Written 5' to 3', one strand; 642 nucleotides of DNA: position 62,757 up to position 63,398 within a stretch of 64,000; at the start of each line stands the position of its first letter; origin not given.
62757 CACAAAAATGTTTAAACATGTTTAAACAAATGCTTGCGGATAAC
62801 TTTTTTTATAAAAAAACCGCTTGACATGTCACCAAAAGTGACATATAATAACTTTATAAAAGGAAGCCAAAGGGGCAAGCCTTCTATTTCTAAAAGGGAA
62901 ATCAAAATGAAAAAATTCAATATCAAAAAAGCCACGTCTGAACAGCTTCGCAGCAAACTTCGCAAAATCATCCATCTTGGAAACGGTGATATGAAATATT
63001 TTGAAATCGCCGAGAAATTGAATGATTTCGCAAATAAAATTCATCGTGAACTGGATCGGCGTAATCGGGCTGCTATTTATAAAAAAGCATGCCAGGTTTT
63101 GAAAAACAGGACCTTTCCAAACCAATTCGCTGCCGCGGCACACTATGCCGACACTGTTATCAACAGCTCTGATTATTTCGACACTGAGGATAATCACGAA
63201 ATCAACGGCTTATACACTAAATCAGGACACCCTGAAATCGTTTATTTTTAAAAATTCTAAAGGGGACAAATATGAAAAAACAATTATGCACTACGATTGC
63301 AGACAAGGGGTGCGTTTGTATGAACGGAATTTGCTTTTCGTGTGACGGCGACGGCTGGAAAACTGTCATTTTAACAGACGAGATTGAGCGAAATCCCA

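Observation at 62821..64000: acr-aca-like operon: consensus promoter with an inverted-repeat operator, two small orphan proteins, then an Aca2/YdiL (DUF1870) HTH regulator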

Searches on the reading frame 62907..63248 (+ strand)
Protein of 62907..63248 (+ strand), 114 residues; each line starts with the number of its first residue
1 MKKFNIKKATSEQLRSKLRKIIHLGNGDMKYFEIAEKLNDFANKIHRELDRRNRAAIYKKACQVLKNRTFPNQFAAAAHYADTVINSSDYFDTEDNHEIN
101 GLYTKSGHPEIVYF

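Call 13: search_protein_families(library=pfam, proteins=[window:62907-63248:+], max_evalue=1)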
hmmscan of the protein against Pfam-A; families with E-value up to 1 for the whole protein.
window:62907-63248:+ (114 aa): 2 families
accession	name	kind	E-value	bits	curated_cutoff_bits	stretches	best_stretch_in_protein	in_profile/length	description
PF02824.27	TGS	-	0.029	14.8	22.2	1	39-58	20-39/60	TGS domain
PF10198.14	Ada3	-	0.1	13.1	24.5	1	11-64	52-105/127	Histone acetyltransferases subunit 3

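Call 14: search_protein_families(library=phrogs, proteins=[window:62907-63248:+], max_evalue=1)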
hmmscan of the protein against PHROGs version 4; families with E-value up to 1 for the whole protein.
window:62907-63248:+ (114 aa): 3 families
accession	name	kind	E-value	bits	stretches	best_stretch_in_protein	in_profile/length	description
phrog_29609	-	unknown function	0.098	13.4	1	63-105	52-93/146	-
phrog_3910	-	transcription regulation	0.19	11.6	1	7-60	64-117/356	transcriptional regulator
phrog_33667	-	unknown function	0.2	12.3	1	5-43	56-92/252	-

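Call 15: search_protein_families(library=ncbifam, proteins=[window:62907-63248:+], max_evalue=1)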
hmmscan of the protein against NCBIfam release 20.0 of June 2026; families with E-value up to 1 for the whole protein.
window:62907-63248:+ (114 aa): 0 families

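Call 16: search_protein_families(library=padloc, proteins=[window:62907-63248:+], max_evalue=1)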
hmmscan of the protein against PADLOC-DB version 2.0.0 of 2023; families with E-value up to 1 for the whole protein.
window:62907-63248:+ (114 aa): 2 families
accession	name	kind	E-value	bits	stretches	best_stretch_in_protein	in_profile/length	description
PDLC00342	PtuB1|PtuB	-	0.0092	13.4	1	34-104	158-229/247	Unknown function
PDLC04935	PDC-S15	-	0.017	12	1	32-86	316-370/535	-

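Call 33: find_homologous_proteins(query=window:62907-63248:+, max_evalue=0.01)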
Query window:62907-63248:+ (114 aa): 28 proteins with E <= 0.01 among 28 candidates.
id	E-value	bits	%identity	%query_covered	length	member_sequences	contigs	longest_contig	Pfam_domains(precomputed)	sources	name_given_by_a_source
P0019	4.5e-70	250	100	100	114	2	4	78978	-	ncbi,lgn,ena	-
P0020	1.6e-56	207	83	100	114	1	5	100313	-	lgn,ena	-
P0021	1.8e-47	178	73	100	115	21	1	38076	-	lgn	-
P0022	1.4e-45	172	71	100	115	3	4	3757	-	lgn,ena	-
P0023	2.0e-44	168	71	100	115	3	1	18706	-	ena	-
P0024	3.5e-44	167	68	100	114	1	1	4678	-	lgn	-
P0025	1.5e-43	165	70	100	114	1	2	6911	-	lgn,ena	-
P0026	2.2e-43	165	70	100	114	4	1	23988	-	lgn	-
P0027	2.8e-43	164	68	100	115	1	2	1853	-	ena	-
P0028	3.3e-42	161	69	100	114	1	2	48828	-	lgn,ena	-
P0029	5.7e-42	160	73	100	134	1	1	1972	-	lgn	-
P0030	1.2e-40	156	67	100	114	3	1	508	-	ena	-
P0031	2.2e-40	155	65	96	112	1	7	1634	-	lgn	-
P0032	1.5e-35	139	66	100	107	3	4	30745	-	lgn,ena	-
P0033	3.9e-35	138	64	100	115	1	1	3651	-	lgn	-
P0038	1.8e-27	113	56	96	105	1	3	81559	-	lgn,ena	-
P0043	7.0e-23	99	51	100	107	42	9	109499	-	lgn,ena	-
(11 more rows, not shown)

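Call 35: find_encoding_contigs(protein=P0043, flank=3000, max_places=4)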
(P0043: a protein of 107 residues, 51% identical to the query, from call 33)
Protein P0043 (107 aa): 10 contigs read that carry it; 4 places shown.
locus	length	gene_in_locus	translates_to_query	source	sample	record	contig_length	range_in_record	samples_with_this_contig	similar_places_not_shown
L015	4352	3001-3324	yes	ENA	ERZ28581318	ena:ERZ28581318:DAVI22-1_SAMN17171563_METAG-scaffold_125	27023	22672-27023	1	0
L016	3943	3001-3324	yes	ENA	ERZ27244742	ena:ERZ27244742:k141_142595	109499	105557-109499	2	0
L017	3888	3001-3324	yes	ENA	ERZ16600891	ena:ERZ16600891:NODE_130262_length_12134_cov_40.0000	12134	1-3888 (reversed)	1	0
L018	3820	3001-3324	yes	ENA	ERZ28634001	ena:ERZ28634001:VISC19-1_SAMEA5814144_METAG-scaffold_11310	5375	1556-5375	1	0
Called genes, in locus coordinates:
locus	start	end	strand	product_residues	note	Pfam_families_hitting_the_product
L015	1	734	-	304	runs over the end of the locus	PF00155:Aminotran_1_2 (faint)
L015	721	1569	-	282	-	PF04055:Radical_SAM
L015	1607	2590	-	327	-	-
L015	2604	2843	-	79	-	-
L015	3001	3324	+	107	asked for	-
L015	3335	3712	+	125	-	-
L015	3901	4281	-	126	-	-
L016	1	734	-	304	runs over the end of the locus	PF00155:Aminotran_1_2 (faint)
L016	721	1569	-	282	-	PF04055:Radical_SAM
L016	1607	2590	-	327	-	-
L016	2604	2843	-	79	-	-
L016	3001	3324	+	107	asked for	-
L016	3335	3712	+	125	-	-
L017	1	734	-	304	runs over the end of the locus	PF00155:Aminotran_1_2 (faint)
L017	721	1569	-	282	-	PF04055:Radical_SAM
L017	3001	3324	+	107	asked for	-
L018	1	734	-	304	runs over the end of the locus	PF00155:Aminotran_1_2 (faint)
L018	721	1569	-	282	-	PF04055:Radical_SAM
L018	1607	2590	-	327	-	-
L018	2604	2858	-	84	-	-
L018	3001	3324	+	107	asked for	-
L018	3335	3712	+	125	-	-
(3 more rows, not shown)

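Call 36: find_encoding_contigs(protein=P0038, flank=3000, max_places=3)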
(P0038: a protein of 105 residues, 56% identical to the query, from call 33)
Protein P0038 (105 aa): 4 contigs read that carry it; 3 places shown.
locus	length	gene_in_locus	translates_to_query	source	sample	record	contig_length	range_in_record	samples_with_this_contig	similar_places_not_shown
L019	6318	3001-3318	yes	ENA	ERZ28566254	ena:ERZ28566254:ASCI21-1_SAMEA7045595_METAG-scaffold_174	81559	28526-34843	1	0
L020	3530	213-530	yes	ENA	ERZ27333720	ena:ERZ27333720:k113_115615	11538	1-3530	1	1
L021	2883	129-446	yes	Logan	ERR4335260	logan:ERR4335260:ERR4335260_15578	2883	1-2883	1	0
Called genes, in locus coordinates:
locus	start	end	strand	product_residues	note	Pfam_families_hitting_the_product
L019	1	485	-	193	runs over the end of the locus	-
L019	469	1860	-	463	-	PF02195:ParB_N (weak), PF03602:Cons_hypoth95 (faint), PF01555:N6_N4_Mtase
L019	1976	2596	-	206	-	-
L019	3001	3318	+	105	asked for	-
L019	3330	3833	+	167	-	PF14590:DUF4447 (faint)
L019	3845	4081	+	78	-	-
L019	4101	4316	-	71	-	-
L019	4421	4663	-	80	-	-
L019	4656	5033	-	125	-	-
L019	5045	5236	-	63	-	-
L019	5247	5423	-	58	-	-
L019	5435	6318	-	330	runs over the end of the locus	PF01170:UPF0020 (faint), PF01555:N6_N4_Mtase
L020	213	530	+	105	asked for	-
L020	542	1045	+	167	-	PF14590:DUF4447 (weak)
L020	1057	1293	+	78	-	-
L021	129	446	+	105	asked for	-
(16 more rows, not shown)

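Call 38: find_encoding_contigs(protein=P0020, flank=3000, max_places=3)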
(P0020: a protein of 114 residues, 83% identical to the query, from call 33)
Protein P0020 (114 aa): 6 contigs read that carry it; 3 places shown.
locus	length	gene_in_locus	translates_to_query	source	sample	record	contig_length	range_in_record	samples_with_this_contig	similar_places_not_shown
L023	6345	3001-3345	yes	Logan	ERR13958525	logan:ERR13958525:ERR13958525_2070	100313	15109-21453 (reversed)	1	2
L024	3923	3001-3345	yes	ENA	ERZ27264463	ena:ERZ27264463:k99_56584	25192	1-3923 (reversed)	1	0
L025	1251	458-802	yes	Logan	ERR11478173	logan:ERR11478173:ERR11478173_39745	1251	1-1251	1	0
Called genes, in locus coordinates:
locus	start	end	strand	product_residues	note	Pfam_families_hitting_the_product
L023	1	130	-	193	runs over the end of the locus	-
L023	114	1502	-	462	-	PF02195:ParB_N (weak), PF03602:Cons_hypoth95 (faint), PF01555:N6_N4_Mtase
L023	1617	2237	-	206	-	-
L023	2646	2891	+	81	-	-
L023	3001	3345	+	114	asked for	-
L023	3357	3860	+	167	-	PF14590:DUF4447 (faint)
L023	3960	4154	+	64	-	PF07927:HicA_toxin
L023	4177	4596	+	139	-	PF15919:HicB_lk_antitox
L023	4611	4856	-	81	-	-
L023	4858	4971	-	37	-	-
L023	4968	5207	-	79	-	-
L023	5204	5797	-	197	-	-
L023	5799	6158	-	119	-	-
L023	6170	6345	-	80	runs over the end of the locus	-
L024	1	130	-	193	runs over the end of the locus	-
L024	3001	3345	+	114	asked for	-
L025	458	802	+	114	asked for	-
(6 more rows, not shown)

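Call 52: predict_structure(alignment_id=A3)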
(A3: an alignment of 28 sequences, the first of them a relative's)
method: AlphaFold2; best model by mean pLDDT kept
length: 114 residues; sequences in the alignment: 28
mean_pLDDT: 90.9   pTM: 0.81
mean pLDDT of the five models: 90.9, 90.5, 90.4, 89.4, 67.8
residues with pLDDT >= 90: 88; 70-90: 18; 50-70: 7; < 50: 1
segments of 3 or more residues with pLDDT < 50: none
pLDDT, mean of each block of 10 residues (from residue 1): 83 93 73 80 95 97 95 97 95 94 96 95
secondary structure, 60 per line:
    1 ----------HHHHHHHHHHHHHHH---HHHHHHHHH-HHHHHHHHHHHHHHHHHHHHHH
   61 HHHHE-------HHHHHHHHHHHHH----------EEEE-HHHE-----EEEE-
elements in order: H11-25 H29-37 H39-64 H73-85 E96-99 E110-113

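Call 55: fold_search(model_id=the predicted structure, library=pdb)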
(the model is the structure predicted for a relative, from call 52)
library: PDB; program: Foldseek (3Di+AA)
matches with E <= 10: 77; with E <= 0.001: 0
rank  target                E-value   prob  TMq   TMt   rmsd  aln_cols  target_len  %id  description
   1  8eup_h                2.4e+00  0.23  0.36  0.34   6.0        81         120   17  Ytm1 associated 60S nascent ribosome State 1A (released 2022-11-30)
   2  3mvp_A                3.1e+00  0.06  0.24  0.15  11.1        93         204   13  The Crystal Structure of a TetR/AcrR transcriptional regulator from Streptococcus mutans to 1.85A (released 2010-05-12)
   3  5vxj_C                3.4e+00  0.09  0.28  0.14   8.6       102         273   13  2.50 A resolution structure of IpaD from Shigella flexneri in complex with single-domain antibody JMK-E3 (released 2017-08-30)
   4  5kah_A                3.4e+00  0.09  0.31  0.11   7.3        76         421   16  Crystal structure of a dioxygenase in the Crotonase superfamily in P21, V425T mutant (released 2017-06-21)
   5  8iuf_Qb               4.1e+00  0.03  0.20  0.07  11.9        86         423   15  Cryo-EM structure of Euglena gracilis super-complex I+III2+IV, composite (released 2024-02-28)
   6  3mvp_B                4.7e+00  0.04  0.25  0.17  10.1        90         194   13  The Crystal Structure of a TetR/AcrR transcriptional regulator from Streptococcus mutans to 1.85A (released 2010-05-12)
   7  2gl2_A                5.0e+00  0.14  0.28  0.31   6.1        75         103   17  Crystal structure of the tetra mutant (T66G,R67G,F68G,Y69G) of bacterial adhesin FadA (released 2007-04-10)
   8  5kah_C                5.0e+00  0.08  0.31  0.11   7.1        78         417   13  Crystal structure of a dioxygenase in the Crotonase superfamily in P21, V425T mutant (released 2017-06-21)
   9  7r1z_A                5.0e+00  0.04  0.23  0.23  12.7       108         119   10  C-terminal domain of hArc in complex with nanobodies H11 and C11, collapsed crystal form (released 2022-06-01)
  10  5k7f_B                5.0e+00  0.04  0.23  0.17   9.5        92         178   15  Crystal structure of apo AibR (released 2016-12-21)
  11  4ylh_J                5.3e+00  0.09  0.30  0.10   4.2        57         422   10  Crystal structure of DpgC with bound substrate analog and Xe on oxygen diffusion pathway (released 2015-08-05)
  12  5kah_B                5.3e+00  0.06  0.29  0.11   7.2        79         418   16  Crystal structure of a dioxygenase in the Crotonase superfamily in P21, V425T mutant (released 2017-06-21)
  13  3hef_A                5.3e+00  0.04  0.24  0.23   8.2        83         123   20  Crystal structure of the bacteriophage Sf6 terminase small subunit (released 2010-02-09)
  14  6wgs                  5.3e+00  0.03  0.21  0.14  14.6       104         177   14  Mycobacterium tuberculosis pduO-type ATP:cobalamin adenosyltransferase bound to adenosylcobalamin (released 2021-01-20)
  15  3w3w_A                5.6e+00  0.08  0.29  0.04  11.6        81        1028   17  Crystal structure of Kap121p bound to Ste12p (released 2013-04-10)
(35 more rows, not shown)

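Call 56: search_protein_representatives(alignment_id=A3)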
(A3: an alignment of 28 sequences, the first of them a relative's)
Query: 28 sequences, 114 profile positions. Proteins with E-value up to 0.001 (for the whole library): 52; up to 1e-10: 28; up to 1e-30: 3. The best 52 are listed.
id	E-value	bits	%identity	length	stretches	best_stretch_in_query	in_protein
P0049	1.0e-40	154.6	-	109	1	1-113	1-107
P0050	2.5e-34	134.0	-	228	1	2-114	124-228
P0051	8.4e-31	122.7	-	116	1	1-112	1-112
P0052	1.4e-29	118.7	-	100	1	9-114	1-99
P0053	6.1e-29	116.7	-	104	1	4-114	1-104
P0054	1.2e-28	115.7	-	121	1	7-114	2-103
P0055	2.5e-28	114.7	-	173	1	35-114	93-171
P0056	6.8e-28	113.3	-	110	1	3-114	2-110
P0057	1.3e-26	109.1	-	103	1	10-114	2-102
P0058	1.4e-26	109.1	-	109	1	6-114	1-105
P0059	6.1e-25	103.8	-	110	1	2-114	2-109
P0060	5.7e-24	100.7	-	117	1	4-113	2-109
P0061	1.5e-22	96.1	-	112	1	7-114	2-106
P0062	7.9e-22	93.8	-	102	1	6-114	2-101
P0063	7.6e-21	90.6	-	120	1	2-113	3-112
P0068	3.2e-18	82.1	-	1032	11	4-61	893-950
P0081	1.1e-08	51.4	-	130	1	25-114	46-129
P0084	1.7e-07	47.6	-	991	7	54-103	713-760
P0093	4.8e-05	39.7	-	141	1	35-114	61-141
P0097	5.6e-04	36.2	-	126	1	7-114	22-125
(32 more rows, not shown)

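Call 57: search_protein_families(library=pfam, proteins=[P0050, P0055, P0068, P0084, P0081, P0093, P0097, P0049], max_evalue=0.01)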
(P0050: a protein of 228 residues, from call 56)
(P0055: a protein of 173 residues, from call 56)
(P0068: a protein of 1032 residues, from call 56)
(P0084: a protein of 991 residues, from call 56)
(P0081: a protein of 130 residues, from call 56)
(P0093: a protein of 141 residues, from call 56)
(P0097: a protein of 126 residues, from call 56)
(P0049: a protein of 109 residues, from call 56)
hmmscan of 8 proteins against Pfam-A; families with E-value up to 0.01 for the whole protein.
P0050 (228 aa): 0 families

P0055 (173 aa): 0 families

P0068 (1032 aa): 11 families
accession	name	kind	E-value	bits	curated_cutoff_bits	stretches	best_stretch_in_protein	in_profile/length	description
PF14584.11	DUF4446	-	2.2e-11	44.4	27.4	0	293-367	8-82/150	Protein of unknown function (DUF4446)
PF00433.29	Pkinase_C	-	4.6e-09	37.3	20.9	0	250-265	27-42/44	Protein kinase C terminal domain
PF16674.11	UCH_N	-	4.6e-09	36.5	25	0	152-177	79-104/105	N-terminal of ubiquitin carboxyl-terminal hydrolase 37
PF10035.14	DUF2179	-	7.3e-09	35.8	22.8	0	247-263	29-45/55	Uncharacterized protein conserved in bacteria (DUF2179)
PF04096.20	Nucleoporin2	-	1.6e-07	32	28.4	0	232-268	96-132/148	Nup98-96 autopeptidase S59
PF18517.6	LZ3wCH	-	4.8e-06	26.9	26.1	0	59-95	11-44/55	Leucine zipper with capping helix domain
PF08990.16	Docking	-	5.2e-06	26.5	20.9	0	86-96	10-20/29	Erythronolide synthase docking domain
PF00833.23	Ribosomal_S17e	-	7.4e-06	26.3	22.8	0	74-92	8-26/122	Ribosomal S17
PF22918.2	PTEN2_C2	-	0.00075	19.9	25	0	215-252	9-46/130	PTEN2, C2 domain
PF09045.15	L27_2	-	0.004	17.5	27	0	77-100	3-26/58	L27_2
PF03685.18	UPF0147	-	0.0073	16.8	23.6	0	156-174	24-42/81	Uncharacterised protein family (UPF0147)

P0084 (991 aa): 1 family
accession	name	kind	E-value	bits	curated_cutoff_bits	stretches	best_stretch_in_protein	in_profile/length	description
PF17277.7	DUF5342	-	1.7e-06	28.8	25.9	0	129-162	9-39/69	Family of unknown function (DUF5342)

P0081 (130 aa): 0 families

P0093 (141 aa): 1 family
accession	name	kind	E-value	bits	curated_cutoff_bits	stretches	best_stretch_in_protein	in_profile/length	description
PF12098.13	DUF3574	-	0.0071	16.6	25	1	9-75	7-72/103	Protein of unknown function (DUF3574)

P0097 (126 aa): 0 families

P0049 (109 aa): 0 families

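Call 59: fold_search(model_id=the predicted structure, library=viral)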
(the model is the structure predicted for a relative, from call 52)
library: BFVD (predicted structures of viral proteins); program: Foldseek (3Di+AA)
matches with E <= 10: 152; with E <= 0.001: 0
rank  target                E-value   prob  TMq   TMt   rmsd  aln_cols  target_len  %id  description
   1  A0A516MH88            1.4e-01  0.91  0.35  0.24   5.0        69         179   17  (no name in the UniProt tables at hand)
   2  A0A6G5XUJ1            2.6e-01  0.60  0.39  0.32   4.6        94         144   14  (no name in the UniProt tables at hand)
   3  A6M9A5                4.3e-01  0.23  0.22  0.15   9.9        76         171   20  (no name in the UniProt tables at hand)
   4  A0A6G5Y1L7            5.8e-01  0.66  0.35  0.17   4.1        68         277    7  (no name in the UniProt tables at hand)
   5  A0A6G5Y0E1            1.0e+00  0.51  0.37  0.22   4.0        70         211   23  (no name in the UniProt tables at hand)
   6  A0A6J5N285            1.1e+00  0.08  0.27  0.06  16.5       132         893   15  Bacteriophage lambda, GpH, tail tape measure, C-terminal [uncultured Caudovirales phage]
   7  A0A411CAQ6            1.5e+00  0.11  0.27  0.31  10.9        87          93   15  (no name in the UniProt tables at hand)
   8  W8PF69                1.5e+00  0.07  0.23  0.20  10.4       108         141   14  Uncharacterized protein [Microbacterium phage vB_MoxS-ISF9]
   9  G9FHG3                1.7e+00  0.16  0.31  0.25   7.1        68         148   12  (no name in the UniProt tables at hand)
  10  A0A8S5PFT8            1.7e+00  0.06  0.22  0.21  12.3        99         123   17  Uncharacterized protein [Caudovirales sp. ctbaM10]
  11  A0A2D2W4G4            1.9e+00  0.14  0.31  0.33   9.6        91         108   12  Uncharacterized protein [Gordonia phage Patio]
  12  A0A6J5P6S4            1.9e+00  0.07  0.20  0.18  13.8        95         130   17  Uncharacterized protein [uncultured Caudovirales phage]
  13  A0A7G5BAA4            1.9e+00  0.06  0.16  0.24  10.8        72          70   18  Uncharacterized protein [Ralstonia phage Gerry]
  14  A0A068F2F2            2.0e+00  0.08  0.22  0.18   8.8        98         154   16  Uncharacterized protein [Mycobacterium phage Gaia]
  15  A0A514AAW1            2.1e+00  0.05  0.21  0.24   8.9        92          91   16  (no name in the UniProt tables at hand)
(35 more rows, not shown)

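Call 74: search_protein_families(library=pfam, proteins=[L019:3845-4078:+, L023:2646-2888:+, L015:3335-3709:+, L019:3330-3830:+], max_evalue=0.1)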
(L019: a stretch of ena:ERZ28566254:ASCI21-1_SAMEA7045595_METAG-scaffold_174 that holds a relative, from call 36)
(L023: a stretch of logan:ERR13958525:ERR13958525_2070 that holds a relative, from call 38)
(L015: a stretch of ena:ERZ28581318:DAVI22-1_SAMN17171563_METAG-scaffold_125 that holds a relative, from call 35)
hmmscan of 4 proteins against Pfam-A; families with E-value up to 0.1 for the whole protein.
L019:3845-4078:+ (78 aa): 0 families

L023:2646-2888:+ (81 aa): 1 family
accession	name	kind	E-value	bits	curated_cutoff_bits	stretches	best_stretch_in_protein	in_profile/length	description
PF19741.4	DUF6230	-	0.0057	17.4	27.5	1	16-67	66-114/145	Family of unknown function (DUF6230)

L015:3335-3709:+ (125 aa): 1 family
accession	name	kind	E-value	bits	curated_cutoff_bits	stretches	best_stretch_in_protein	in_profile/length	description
PF22598.2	CdsD_PD2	-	0.056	13.8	27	0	96-115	36-55/61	CdsD, periplasmic PD2 domain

L019:3330-3830:+ (167 aa): 4 families
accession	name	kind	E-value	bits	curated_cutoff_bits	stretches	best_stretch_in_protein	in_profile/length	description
PF14590.12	DUF4447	-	1.8e-06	28.3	27.2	1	1-158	1-163/166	Domain of unknown function (DUF4447)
PF08965.17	Aca2_YdiL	-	7.6e-05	23.3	23.8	1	10-94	4-86/118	Aca2/YdiL-like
PF01381.28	HTH_3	-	0.00076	19.9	23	1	13-57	2-45/55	Helix-turn-helix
PF07881.17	Fucose_iso_N1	-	0.0098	16.2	28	1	57-103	50-96/169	L-fucose isomerase, first N-terminal domain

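Call 75: search_protein_families(library=phrogs, proteins=[L019:3845-4078:+, L023:2646-2888:+, L015:3335-3709:+], max_evalue=0.01)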
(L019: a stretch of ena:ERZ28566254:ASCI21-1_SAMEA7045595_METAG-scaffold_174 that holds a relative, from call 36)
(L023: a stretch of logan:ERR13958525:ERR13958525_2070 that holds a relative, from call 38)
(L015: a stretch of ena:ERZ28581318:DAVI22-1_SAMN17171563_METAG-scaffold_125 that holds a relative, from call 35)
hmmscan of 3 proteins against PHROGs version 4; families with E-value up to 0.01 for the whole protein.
L019:3845-4078:+ (78 aa): 0 families

L023:2646-2888:+ (81 aa): 0 families

L015:3335-3709:+ (125 aa): 0 families

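Call 77: search_solved_structures(query=A3, max_evalue=10)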
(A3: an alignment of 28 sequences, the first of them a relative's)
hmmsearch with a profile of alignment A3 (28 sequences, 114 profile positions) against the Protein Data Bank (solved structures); distinct sequences matched with E-value up to 10: 3.
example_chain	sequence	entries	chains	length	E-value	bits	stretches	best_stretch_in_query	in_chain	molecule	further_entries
7x5g_B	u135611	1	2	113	0.58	13.6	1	18-66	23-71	Nuclear factor erythroid 2-related factor 2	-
9ugr_A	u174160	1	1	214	0.92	12.9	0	13-54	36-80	Syn-F4-Link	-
2wpr_A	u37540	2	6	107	6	10.3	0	11-54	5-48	TRIMERIC AUTOTRANSPORTER ADHESIN FRAGMENT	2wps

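Call 82: search_dna_similar(query=window:62907-63248:+, collection=phages, mode=protein, max_evalue=0.01, max_rows=15)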
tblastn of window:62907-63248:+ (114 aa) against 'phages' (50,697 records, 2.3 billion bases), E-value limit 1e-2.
No match.
